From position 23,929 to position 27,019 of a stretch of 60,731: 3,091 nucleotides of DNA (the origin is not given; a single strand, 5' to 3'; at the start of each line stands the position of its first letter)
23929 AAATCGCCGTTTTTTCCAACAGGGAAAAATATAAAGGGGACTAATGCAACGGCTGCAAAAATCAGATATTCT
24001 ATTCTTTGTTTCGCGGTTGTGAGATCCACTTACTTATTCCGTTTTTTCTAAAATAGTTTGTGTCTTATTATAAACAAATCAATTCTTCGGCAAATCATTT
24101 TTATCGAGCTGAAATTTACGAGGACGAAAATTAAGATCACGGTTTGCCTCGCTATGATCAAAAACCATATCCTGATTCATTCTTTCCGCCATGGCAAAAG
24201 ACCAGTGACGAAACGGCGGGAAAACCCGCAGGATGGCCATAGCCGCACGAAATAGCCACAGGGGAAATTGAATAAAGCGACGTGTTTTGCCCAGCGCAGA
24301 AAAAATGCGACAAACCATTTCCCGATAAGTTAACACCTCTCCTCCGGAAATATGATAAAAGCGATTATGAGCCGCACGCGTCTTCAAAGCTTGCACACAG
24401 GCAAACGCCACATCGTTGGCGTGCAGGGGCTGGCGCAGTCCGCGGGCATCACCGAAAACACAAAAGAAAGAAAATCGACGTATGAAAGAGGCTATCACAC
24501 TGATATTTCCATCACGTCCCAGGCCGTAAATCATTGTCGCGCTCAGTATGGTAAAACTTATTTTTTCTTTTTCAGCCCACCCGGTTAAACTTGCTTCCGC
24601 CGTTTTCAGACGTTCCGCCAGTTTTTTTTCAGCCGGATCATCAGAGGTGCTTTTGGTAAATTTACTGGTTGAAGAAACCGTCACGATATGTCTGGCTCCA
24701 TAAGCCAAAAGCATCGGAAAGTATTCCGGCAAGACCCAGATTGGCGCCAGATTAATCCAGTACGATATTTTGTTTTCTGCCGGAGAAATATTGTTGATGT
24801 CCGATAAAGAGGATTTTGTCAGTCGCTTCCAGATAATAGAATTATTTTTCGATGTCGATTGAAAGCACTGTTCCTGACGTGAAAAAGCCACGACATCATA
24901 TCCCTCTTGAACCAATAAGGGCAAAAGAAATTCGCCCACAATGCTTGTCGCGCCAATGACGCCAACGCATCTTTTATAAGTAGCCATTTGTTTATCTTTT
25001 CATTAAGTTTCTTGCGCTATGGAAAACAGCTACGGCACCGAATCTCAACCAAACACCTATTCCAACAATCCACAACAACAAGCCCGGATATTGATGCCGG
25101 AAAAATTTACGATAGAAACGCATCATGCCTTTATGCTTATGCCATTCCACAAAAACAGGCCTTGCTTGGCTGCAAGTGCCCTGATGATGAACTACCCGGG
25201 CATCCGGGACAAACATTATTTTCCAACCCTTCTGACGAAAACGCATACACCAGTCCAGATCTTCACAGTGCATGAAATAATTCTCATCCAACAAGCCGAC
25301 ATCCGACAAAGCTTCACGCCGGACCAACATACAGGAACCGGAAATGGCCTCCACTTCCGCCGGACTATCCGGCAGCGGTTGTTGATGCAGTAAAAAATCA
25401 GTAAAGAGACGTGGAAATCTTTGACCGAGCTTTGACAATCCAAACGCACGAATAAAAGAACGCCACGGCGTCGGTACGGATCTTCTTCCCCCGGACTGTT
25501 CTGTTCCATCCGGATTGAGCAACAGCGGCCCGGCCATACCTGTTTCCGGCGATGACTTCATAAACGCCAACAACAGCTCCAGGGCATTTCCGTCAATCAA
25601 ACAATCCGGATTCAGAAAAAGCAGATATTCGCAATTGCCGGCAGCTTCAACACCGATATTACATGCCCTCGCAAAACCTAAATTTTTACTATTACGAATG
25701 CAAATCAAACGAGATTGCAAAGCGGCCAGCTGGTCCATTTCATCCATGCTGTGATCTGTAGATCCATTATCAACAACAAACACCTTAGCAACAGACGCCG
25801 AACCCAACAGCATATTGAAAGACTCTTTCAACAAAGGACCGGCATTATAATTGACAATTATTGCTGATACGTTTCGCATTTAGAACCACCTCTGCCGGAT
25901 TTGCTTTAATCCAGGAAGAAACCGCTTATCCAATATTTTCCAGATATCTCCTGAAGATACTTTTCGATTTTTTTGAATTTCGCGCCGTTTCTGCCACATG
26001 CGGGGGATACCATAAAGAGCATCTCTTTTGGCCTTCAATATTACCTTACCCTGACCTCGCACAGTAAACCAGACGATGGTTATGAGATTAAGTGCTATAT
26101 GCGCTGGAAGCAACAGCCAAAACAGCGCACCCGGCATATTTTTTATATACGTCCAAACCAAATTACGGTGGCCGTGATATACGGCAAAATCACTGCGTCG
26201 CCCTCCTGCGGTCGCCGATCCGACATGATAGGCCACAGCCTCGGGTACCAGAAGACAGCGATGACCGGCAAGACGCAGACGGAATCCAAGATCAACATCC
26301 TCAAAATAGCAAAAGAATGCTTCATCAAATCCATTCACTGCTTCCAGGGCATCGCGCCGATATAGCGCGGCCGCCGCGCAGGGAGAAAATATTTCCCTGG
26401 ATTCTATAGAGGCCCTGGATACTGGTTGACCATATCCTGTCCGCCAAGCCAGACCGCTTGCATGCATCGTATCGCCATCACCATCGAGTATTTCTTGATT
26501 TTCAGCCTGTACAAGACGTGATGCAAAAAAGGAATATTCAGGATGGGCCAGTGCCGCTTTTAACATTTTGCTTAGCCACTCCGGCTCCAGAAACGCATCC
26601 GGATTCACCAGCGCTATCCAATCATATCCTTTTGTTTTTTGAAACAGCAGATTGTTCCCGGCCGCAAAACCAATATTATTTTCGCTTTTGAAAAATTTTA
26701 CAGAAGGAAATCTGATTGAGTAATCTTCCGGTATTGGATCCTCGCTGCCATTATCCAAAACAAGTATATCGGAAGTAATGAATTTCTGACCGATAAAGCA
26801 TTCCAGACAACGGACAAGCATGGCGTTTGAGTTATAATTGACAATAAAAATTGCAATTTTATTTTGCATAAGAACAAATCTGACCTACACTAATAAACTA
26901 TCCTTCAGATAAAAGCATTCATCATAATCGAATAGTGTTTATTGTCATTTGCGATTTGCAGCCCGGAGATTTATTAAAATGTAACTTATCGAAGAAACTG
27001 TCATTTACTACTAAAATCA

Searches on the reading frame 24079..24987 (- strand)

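Call 24: search_protein_families(library=pfam, proteins=[window:24079-24987:-], max_evalue=0.1)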
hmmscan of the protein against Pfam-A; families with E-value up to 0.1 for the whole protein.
window:24079-24987:- (302 aa): 6 families
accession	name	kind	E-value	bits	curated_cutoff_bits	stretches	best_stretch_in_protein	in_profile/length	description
PF01370.27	Epimerase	-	3.5e-12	46.7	20.9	2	129-212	148-238/240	NAD dependent epimerase/dehydratase family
PF04321.23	RmlD_sub_bind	-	2.2e-05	24.1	27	1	144-254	142-236/287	RmlD substrate binding domain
PF16363.11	GDP_Man_Dehyd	-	0.0011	18.9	27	0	177-236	213-270/332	GDP-mannose 4,6 dehydratase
PF05368.20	NmrA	-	0.017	15.2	27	0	7-40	4-38/298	NmrA-like family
PF13460.12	NAD_binding_10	-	0.044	14.1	27.2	0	12-47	1-37/184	NAD(P)H-binding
PF01118.30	Semialdhyde_dh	-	0.066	14.1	26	0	8-110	2-102/121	Semialdehyde dehydrogenase, NAD binding domain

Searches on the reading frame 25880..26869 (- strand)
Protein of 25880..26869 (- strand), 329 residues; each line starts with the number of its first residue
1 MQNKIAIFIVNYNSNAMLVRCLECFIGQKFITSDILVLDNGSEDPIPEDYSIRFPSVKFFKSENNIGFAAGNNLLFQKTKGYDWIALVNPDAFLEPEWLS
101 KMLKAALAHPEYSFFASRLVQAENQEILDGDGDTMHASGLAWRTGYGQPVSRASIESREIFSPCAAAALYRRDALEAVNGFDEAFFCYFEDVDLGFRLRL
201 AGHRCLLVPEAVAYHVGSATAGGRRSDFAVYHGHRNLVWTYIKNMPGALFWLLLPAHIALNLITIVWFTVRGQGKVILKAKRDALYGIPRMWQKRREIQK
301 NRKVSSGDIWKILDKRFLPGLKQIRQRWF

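Call 24: search_protein_families(library=pfam, proteins=[window:25880-26869:-], max_evalue=0.1)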
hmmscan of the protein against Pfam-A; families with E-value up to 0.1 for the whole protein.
window:25880-26869:- (329 aa): 6 families
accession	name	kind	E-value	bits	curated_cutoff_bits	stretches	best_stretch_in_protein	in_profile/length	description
PF00535.33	Glycos_transf_2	-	4.1e-16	59.8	23.3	1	7-176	2-165/168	Glycosyl transferase family 2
PF13641.12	Glyco_tranf_2_3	-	2.3e-12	47.8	27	1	5-217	3-213/230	Glycosyltransferase like family 2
PF13632.12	Glyco_trans_2_3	-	2.3e-05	24.7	27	1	165-222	74-130/198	Glycosyl transferase family group 2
PF10111.15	Glyco_tranf_2_2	-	0.00017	21.6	27.3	1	34-215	31-216/276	Glycosyltransferase like family 2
PF02709.20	Glyco_transf_7C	-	0.029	14.5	23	1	169-206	25-63/78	N-terminal domain of galactosyltransferase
PF13704.12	Glyco_tranf_2_4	-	0.032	15.2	27.5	1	32-94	19-84/98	Glycosyl transferase family 2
